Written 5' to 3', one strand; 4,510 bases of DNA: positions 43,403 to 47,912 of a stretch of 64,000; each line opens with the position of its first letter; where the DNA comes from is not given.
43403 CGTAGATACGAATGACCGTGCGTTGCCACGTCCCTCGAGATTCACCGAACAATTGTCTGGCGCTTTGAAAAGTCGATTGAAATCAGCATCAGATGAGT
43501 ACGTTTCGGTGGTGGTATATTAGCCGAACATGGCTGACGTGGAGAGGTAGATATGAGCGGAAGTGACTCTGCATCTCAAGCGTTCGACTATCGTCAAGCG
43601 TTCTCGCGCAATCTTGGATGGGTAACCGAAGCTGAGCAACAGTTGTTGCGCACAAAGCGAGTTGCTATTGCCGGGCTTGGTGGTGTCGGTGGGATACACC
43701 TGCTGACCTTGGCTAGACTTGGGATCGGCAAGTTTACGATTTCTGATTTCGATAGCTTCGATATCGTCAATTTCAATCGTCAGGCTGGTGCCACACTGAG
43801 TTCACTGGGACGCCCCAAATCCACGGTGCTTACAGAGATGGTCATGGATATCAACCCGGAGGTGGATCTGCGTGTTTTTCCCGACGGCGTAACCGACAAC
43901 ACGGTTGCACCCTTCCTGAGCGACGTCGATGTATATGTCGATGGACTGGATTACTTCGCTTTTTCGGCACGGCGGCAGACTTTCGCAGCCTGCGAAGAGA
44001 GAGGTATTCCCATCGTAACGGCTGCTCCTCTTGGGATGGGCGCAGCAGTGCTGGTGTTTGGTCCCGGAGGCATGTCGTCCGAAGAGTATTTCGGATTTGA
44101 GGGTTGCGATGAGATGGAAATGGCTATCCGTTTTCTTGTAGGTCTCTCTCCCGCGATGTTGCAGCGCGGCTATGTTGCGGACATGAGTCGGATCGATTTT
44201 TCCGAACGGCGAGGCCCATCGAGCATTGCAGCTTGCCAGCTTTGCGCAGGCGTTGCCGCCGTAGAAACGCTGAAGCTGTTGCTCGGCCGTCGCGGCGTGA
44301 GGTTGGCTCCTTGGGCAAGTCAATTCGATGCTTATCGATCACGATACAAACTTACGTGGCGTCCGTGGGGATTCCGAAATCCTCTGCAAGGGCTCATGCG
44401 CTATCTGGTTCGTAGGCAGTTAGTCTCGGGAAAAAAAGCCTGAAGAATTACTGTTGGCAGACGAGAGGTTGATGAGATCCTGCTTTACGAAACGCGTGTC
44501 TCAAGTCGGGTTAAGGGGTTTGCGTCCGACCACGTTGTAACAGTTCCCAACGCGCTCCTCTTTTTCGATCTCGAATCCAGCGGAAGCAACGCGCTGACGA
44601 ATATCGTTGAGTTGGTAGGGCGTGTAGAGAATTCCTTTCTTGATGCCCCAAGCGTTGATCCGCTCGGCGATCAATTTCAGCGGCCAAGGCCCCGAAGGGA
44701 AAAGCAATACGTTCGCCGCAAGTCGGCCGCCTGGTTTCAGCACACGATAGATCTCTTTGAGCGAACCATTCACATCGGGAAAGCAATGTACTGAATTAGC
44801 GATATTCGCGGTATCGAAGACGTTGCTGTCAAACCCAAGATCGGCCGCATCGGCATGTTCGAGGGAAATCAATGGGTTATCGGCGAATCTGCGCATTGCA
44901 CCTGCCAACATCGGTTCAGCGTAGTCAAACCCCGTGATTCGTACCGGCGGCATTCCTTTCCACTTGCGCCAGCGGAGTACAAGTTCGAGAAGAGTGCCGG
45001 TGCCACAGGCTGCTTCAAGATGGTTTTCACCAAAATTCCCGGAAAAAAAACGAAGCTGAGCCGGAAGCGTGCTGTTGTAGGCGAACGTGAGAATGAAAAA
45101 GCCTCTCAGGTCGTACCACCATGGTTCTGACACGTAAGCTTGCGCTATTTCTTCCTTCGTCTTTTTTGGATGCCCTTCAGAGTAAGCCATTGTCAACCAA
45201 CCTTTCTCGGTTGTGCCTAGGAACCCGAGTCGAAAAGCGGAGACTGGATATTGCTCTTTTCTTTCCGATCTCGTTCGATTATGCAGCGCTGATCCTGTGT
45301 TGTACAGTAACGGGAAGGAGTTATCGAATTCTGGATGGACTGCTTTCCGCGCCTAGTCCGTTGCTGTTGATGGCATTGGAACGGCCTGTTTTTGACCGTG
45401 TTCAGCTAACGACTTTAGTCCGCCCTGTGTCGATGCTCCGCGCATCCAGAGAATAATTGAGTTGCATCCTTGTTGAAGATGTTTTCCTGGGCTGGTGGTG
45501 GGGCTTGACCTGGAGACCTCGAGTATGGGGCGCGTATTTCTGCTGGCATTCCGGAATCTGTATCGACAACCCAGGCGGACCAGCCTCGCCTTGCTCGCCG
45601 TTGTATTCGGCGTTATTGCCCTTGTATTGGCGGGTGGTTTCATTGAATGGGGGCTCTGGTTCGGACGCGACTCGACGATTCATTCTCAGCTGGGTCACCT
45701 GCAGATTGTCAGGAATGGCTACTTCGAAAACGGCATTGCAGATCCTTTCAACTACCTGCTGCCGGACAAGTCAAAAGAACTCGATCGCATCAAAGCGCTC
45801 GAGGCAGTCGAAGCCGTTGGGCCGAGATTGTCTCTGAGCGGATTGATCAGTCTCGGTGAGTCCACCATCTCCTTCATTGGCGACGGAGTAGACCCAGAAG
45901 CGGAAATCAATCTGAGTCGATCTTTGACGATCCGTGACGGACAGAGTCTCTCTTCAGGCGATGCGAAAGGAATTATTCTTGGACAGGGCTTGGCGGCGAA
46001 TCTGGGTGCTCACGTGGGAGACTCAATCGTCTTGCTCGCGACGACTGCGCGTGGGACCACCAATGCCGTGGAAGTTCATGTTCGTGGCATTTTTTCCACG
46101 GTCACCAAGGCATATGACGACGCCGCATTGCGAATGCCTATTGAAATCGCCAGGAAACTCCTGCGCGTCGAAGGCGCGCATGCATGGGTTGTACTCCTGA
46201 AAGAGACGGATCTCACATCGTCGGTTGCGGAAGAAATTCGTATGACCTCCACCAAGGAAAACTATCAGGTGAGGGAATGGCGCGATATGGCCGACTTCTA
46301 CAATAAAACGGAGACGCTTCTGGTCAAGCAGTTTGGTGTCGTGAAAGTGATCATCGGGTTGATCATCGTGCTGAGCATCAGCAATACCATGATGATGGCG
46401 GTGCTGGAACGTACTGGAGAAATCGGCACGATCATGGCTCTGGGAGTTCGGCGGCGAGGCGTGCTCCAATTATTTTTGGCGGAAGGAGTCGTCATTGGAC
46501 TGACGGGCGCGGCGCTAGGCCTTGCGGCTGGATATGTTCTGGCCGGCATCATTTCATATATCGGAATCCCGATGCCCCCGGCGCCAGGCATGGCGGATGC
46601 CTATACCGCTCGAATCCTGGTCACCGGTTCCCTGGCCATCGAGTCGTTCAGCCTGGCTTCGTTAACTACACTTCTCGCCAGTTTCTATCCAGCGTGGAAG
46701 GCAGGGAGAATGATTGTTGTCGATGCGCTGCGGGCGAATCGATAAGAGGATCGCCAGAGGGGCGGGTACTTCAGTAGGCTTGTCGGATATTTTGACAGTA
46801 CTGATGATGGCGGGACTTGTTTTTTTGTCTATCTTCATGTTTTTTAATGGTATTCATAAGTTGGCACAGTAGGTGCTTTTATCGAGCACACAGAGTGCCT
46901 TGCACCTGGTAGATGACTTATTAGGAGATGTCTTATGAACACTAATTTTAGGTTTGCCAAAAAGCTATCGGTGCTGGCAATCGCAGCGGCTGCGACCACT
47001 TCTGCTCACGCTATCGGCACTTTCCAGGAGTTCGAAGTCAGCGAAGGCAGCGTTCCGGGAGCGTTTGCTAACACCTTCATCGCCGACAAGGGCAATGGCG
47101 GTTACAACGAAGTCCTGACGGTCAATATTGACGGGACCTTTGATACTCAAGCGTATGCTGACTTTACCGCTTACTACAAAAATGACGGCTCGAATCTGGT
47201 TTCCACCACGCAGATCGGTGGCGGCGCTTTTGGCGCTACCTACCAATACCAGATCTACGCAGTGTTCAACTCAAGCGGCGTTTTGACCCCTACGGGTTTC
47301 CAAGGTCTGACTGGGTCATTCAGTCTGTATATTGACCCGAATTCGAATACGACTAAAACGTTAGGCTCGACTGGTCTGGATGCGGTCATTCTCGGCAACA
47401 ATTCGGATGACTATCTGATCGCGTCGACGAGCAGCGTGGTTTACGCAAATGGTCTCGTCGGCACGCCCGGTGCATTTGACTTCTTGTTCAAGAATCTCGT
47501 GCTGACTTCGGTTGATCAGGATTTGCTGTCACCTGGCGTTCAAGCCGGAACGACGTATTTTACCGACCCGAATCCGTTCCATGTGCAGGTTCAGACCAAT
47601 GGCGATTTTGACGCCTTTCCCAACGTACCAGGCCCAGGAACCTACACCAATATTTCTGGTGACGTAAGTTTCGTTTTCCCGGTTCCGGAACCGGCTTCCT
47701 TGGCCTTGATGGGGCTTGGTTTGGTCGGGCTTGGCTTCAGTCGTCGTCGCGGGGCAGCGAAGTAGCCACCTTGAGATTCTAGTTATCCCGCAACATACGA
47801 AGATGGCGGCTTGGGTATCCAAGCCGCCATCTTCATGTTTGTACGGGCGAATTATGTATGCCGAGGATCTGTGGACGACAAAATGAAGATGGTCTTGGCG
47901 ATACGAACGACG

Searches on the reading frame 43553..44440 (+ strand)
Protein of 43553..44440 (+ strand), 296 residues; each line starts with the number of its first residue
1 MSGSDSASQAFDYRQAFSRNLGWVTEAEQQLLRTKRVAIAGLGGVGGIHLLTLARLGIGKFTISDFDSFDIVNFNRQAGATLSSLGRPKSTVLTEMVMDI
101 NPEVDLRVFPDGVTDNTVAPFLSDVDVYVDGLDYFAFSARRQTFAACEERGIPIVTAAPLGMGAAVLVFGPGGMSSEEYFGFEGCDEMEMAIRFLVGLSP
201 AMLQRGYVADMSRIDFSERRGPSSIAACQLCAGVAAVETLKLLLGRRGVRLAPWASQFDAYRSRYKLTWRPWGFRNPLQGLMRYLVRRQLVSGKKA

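Call 77: search_protein_families(library=pfam, proteins=[window:43553-44440:+], max_evalue=0.00001)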
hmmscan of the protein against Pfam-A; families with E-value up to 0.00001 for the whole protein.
window:43553-44440:+ (296 aa): 1 family
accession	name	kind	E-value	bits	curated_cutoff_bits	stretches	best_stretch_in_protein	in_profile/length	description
PF00899.27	ThiF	-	3.8e-41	141.3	28.1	1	18-265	2-224/238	ThiF family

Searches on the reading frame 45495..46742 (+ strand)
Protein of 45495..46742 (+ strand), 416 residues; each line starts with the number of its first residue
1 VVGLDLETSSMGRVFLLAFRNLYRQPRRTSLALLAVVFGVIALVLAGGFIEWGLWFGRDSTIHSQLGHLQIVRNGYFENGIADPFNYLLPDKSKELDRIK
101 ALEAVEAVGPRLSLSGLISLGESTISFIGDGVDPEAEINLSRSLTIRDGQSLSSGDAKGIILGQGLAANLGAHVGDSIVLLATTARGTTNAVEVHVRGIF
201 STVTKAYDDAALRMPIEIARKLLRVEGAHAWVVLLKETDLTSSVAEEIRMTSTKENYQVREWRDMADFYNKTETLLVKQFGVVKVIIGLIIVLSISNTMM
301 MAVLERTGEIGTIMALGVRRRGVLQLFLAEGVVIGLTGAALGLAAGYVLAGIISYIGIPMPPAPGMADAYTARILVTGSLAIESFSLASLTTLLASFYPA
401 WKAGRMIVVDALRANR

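Call 77: search_protein_families(library=pfam, proteins=[window:45495-46742:+], max_evalue=0.00001)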
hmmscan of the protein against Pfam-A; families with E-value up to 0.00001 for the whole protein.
window:45495-46742:+ (416 aa): 2 families
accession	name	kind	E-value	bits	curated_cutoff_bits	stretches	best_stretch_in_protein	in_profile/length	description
PF02687.27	FtsX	-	1.1e-15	58.2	25.5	1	285-406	5-118/120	FtsX-like permease C-terminal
PF12704.14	MacB_PCD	-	1.2e-15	58.8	27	1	29-249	1-205/207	MacB-like periplasmic core domain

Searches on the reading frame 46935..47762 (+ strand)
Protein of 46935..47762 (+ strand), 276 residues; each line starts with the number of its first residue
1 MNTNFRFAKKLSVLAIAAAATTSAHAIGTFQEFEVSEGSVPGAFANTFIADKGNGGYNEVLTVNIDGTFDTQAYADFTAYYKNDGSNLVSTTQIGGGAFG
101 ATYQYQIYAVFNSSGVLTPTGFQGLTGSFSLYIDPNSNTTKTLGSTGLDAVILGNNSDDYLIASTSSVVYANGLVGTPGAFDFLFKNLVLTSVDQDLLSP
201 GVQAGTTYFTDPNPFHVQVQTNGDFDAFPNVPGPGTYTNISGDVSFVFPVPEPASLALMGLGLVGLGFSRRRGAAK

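Call 77: search_protein_families(library=pfam, proteins=[window:46935-47762:+], max_evalue=0.00001)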
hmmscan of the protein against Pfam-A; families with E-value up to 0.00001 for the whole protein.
window:46935-47762:+ (276 aa): 1 family
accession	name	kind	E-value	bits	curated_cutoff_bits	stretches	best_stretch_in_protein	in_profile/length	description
PF07589.16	PEP-CTERM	-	2.3e-08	34.2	20.7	1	249-271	1-24/24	PEP-CTERM motif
